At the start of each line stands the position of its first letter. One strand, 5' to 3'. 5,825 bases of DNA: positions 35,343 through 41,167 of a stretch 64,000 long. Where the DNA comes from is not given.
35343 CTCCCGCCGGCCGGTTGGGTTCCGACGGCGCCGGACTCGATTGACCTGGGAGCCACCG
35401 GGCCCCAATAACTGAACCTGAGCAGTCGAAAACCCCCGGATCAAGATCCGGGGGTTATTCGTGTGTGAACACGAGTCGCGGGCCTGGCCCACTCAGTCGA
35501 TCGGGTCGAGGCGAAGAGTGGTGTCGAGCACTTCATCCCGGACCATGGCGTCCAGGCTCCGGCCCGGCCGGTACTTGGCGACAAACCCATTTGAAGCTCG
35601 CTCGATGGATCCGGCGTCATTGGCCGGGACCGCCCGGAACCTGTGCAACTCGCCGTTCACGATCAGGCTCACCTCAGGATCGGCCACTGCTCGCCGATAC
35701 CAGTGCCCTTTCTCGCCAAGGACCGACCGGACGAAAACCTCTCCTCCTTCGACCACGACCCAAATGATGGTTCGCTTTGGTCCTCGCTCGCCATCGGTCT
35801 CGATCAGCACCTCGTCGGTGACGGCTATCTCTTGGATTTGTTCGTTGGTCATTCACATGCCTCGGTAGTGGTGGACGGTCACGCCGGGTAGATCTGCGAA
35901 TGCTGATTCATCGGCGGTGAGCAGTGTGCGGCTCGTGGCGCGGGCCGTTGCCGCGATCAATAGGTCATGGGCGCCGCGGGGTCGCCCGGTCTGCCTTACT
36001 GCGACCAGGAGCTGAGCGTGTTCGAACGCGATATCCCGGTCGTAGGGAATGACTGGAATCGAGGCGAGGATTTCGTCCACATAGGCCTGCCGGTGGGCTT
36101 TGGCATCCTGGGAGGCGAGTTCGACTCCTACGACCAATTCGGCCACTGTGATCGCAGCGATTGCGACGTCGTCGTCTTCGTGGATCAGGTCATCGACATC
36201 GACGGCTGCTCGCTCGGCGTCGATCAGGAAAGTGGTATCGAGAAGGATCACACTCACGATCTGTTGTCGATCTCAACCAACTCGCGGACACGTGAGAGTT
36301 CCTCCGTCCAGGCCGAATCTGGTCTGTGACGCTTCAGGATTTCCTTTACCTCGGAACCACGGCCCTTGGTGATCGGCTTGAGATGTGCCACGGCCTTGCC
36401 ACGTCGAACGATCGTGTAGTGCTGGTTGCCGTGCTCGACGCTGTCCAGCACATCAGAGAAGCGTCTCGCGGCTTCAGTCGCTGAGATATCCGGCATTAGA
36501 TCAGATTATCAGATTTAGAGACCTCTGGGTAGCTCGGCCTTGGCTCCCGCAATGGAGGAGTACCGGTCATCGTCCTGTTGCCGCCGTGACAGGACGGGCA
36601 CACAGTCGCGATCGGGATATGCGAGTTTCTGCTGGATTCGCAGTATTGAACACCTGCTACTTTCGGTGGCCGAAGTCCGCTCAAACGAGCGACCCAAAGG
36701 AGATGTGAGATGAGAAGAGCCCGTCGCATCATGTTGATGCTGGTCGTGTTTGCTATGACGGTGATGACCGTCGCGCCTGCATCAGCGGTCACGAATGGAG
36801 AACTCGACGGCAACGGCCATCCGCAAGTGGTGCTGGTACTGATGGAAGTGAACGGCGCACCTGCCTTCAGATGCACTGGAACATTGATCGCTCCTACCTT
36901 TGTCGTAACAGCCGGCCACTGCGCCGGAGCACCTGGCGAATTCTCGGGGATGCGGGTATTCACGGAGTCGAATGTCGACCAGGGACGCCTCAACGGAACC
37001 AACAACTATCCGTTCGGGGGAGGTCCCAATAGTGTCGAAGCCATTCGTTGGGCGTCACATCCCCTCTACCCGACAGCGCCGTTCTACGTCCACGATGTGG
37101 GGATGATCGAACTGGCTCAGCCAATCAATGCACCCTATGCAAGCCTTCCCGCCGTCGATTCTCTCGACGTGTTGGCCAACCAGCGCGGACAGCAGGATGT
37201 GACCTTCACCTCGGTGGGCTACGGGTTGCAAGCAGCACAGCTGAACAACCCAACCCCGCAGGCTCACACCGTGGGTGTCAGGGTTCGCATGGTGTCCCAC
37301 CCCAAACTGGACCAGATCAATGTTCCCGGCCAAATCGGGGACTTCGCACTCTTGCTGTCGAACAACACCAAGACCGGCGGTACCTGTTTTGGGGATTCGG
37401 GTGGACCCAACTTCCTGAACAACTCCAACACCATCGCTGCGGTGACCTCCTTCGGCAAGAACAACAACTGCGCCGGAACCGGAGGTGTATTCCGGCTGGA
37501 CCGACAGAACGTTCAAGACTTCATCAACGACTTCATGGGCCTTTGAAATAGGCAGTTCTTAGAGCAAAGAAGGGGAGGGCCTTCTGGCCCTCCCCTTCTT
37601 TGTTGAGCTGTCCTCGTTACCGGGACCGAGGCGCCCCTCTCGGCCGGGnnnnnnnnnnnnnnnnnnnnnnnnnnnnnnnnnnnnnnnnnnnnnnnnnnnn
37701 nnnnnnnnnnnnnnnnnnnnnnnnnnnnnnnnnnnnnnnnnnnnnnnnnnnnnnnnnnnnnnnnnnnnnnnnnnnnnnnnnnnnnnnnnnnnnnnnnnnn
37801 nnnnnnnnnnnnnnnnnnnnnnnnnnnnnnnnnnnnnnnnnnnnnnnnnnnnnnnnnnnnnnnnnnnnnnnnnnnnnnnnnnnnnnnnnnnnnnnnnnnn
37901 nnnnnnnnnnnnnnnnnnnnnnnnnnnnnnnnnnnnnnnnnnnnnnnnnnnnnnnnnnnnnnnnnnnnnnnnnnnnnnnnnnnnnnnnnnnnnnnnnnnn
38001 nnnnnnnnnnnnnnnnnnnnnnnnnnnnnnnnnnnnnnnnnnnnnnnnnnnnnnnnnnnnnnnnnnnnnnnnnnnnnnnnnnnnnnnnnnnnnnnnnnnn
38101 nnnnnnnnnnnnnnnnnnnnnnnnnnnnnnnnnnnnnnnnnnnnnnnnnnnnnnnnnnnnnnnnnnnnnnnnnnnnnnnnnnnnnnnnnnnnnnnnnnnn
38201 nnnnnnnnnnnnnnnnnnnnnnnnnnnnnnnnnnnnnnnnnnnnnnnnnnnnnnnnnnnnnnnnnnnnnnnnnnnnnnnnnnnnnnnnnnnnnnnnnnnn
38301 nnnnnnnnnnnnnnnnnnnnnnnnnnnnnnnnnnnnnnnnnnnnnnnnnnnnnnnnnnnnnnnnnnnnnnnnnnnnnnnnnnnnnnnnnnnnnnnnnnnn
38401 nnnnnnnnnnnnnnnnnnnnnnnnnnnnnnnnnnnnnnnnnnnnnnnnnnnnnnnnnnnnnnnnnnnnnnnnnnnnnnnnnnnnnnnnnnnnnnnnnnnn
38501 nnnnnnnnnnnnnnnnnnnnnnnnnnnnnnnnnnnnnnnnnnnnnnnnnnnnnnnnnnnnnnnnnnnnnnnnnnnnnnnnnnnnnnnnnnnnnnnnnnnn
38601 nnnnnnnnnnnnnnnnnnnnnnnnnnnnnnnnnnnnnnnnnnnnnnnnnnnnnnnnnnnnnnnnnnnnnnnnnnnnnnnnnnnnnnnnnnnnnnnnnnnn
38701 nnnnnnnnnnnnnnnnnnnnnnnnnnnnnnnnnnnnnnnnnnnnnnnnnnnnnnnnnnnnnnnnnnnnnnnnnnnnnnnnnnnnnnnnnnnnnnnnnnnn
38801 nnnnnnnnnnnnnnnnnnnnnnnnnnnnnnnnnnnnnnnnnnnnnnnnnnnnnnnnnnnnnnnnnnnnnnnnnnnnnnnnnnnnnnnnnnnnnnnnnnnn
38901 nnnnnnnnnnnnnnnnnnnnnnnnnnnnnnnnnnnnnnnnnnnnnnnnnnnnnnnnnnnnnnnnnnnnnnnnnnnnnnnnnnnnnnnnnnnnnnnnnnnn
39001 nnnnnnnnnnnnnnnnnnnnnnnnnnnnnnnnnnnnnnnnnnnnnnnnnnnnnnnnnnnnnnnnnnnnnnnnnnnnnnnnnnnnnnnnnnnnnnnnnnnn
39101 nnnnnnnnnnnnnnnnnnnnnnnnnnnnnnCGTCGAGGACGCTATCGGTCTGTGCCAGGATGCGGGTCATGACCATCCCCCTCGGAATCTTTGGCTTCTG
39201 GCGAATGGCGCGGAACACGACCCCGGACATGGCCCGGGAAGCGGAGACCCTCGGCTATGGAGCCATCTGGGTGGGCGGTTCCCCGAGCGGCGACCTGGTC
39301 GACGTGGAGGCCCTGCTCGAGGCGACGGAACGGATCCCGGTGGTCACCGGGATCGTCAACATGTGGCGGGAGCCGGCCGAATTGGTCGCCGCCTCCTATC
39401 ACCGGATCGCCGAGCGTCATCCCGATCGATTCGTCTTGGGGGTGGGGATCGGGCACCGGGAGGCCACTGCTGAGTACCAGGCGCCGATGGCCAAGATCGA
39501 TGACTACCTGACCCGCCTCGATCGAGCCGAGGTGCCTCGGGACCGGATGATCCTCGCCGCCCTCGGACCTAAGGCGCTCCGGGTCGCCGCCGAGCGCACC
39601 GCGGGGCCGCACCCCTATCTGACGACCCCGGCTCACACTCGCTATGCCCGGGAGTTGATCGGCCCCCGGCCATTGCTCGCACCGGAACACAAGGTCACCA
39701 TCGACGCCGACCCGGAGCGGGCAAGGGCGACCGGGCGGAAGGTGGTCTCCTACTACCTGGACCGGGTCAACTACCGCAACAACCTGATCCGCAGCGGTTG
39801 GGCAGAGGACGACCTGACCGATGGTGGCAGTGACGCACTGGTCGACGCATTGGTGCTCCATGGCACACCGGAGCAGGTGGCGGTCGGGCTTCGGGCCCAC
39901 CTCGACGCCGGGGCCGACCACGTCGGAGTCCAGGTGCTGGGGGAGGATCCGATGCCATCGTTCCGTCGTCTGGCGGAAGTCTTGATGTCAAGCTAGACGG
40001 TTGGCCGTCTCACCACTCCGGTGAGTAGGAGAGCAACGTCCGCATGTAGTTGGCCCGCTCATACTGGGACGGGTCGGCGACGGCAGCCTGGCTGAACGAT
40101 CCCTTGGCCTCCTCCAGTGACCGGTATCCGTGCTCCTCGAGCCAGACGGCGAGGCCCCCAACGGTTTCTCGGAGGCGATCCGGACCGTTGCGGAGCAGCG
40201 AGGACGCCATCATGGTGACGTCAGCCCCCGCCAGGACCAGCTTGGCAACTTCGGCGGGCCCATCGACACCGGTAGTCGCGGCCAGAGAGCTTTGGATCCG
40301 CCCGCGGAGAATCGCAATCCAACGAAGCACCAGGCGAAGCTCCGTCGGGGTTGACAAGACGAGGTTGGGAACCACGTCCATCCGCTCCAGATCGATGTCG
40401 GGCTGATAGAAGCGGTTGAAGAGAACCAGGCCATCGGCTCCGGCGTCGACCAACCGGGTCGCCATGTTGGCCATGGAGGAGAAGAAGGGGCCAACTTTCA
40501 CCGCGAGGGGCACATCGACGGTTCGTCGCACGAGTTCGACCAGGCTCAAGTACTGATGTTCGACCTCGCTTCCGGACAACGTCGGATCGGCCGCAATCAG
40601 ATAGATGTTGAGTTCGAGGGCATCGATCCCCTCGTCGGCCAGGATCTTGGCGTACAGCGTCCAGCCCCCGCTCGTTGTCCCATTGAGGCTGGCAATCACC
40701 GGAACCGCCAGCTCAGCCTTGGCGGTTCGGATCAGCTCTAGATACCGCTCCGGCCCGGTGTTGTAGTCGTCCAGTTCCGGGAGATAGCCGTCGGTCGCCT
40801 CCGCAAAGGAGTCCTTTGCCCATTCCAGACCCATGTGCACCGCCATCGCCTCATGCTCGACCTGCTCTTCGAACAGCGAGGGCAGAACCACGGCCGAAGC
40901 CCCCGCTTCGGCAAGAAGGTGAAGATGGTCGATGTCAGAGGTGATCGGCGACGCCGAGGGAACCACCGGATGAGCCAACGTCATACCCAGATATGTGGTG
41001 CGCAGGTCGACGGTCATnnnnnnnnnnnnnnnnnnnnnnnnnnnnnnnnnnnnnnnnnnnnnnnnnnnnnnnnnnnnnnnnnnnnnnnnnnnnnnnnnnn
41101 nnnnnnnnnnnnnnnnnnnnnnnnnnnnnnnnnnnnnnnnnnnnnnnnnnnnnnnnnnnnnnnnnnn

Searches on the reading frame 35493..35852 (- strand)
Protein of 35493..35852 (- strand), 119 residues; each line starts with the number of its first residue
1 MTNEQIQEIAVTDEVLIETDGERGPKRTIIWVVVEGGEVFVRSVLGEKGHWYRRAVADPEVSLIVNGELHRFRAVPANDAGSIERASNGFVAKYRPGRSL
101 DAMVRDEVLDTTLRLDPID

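Call 70: search_protein_families(library=ncbifam, max_evalue=0.001, proteins=[window:35493-35852:-])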
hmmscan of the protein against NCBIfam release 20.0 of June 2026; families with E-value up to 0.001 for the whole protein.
window:35493-35852:- (119 aa): 1 family
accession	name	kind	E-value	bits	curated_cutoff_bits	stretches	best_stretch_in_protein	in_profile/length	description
TIGR00026.1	hi_GC_TIGR00026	subfamily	0.00063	20.4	46.35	1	14-92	9-89/111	nitroreductase family deazaflavin-dependent oxidoreductase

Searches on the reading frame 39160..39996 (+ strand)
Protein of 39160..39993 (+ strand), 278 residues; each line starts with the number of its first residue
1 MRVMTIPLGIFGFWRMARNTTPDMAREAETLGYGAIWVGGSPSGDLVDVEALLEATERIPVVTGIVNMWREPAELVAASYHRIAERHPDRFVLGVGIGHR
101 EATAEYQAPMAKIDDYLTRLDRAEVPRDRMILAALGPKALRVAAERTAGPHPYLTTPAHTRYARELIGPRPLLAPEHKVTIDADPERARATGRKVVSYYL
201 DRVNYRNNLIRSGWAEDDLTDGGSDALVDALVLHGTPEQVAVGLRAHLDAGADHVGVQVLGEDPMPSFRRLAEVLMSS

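Call 23: search_protein_families(library=pfam, max_evalue=0.001, proteins=[window:39160-39993:+])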
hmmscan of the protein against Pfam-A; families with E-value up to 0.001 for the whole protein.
seq(278 aa): 1 family
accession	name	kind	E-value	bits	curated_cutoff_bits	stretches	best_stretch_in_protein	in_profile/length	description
PF00296.26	Bac_luciferase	-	1.6e-16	61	27.9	2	21-104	25-113/314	Luciferase-like monooxygenase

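Call 69: search_protein_families(library=padloc, max_evalue=0.01, proteins=[window:39169-39996:+])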
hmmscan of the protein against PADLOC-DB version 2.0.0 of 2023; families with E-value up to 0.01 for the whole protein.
window:39169-39996:+ (275 aa): 0 families

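Call 70: search_protein_families(library=ncbifam, max_evalue=0.001, proteins=[window:39169-39996:+])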
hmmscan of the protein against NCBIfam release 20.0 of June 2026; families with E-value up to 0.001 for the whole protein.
window:39169-39996:+ (275 aa): 12 families
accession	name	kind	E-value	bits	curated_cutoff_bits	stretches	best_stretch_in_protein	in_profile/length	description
TIGR03620.1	F420_MSMEG_4141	subfamily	2.4e-99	332.2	219.8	1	6-271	2-279/280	TIGR03620 family F420-dependent LLM class oxidoreductase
TIGR03564.1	F420_MSMEG_4879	subfamily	6.7e-17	62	234.25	2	127-252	140-263/265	TIGR03564 family F420-dependent LLM class oxidoreductase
TIGR03841.1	F420_Rv3093c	subfamily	8.2e-16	58.2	213.65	2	116-253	139-293/298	LLM class F420-dependent oxidoreductase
TIGR04024.1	F420_NP1902A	hypoth_equivalog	4.1e-09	35.6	345.4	1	19-96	18-96/330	TIGR04024 family LLM class F420-dependent oxidoreductase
TIGR03857.1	F420_MSMEG_2249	hypoth_equivalog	3.4e-08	33.1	218.4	1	20-97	18-97/329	TIGR03857 family LLM class F420-dependent oxidoreductase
TIGR03617.1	F420_MSMEG_2256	subfamily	8.2e-07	28.2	278.15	0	22-114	1-98/318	TIGR03617 family F420-dependent LLM class oxidoreductase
TIGR03621.1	F420_MSMEG_2516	subfamily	3.6e-06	26.3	213.15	1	15-118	13-116/295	TIGR03621 family F420-dependent LLM class oxidoreductase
NF002619.0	PRK02271.1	equivalog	1.9e-05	24.1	276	0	22-99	20-99/329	5,10-methylenetetrahydromethanopterin reductase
TIGR03559.1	F420_Rv3520c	subfamily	2.4e-05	23.6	335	0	14-94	11-92/325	LLM class F420-dependent oxidoreductase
TIGR03842.1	F420_CPS_4043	hypoth_equivalog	2.4e-05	23.6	295.45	0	18-97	15-97/329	TIGR03842 family LLM class F420-dependent oxidoreductase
TIGR03558.1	oxido_grp_1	subfamily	0.0003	20.1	166.95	0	14-93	18-104/325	MsnO8 family LLM class oxidoreductase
TIGR03557.1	F420_G6P_family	subfamily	0.00049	19.3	210.4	0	127-268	165-305/316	TIGR03557 family F420-dependent LLM class oxidoreductase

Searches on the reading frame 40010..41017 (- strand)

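Call 23: search_protein_families(library=pfam, max_evalue=0.001, proteins=[window:40013-41017:-])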
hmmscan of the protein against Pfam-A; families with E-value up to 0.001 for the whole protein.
seq(335 aa): 0 families

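Call 69: search_protein_families(library=padloc, max_evalue=0.01, proteins=[window:40010-41017:-])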
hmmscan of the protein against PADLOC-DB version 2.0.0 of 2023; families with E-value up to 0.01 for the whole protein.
window:40010-41017:- (335 aa): 0 families

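Call 70: search_protein_families(library=ncbifam, max_evalue=0.001, proteins=[window:40010-41017:-])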
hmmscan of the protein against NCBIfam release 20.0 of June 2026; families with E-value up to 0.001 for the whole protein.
window:40010-41017:- (335 aa): 11 families
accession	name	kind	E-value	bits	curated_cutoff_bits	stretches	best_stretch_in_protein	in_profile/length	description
NF005741.0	PRK07565.1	subfamily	8.6e-128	426.1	303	1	3-334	2-332/335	dihydroorotate dehydrogenase-like protein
NF005574.0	PRK07259.1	equivalog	6.7e-20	71.2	269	1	4-307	4-301/304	dihydroorotate dehydrogenase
NF041011.1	dihydoor_dh_Arch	equivalog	2e-18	66.5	330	1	12-306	6-285/289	dihydroorotate dehydrogenase PyrD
TIGR01037.2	pyrD_sub1_fam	subfamily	7.2e-17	61.4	270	1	6-306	2-297/300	dihydroorotate dehydrogenase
NF006183.0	PRK08318.1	equivalog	4.2e-13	48.9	335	1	3-317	2-327/422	NAD-dependent dihydropyrimidine dehydrogenase subunit PreA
NF002702.0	PRK02506.1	equivalog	1.8e-07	30.6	301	0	232-309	235-310/313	dihydroorotate oxidase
NF003648.0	PRK05286.2-1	equivalog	3e-06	26.4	433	1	158-309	198-356/360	quinone-dependent dihydroorotate dehydrogenase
TIGR01036.1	pyrD_sub2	equivalog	3.1e-05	22.9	200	1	163-307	205-353/356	dihydroorotate dehydrogenase (quinone)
NF003649.0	PRK05286.2-2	equivalog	0.00049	19.2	505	0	159-306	199-347/351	quinone-dependent dihydroorotate dehydrogenase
NF009621.0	PRK13125.1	equivalog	0.00064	19.2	234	0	230-277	172-220/244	tryptophan synthase subunit alpha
NF003645.0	PRK05286.1-2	equivalog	0.00096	18.1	366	0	166-308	208-354/359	quinone-dependent dihydroorotate dehydrogenase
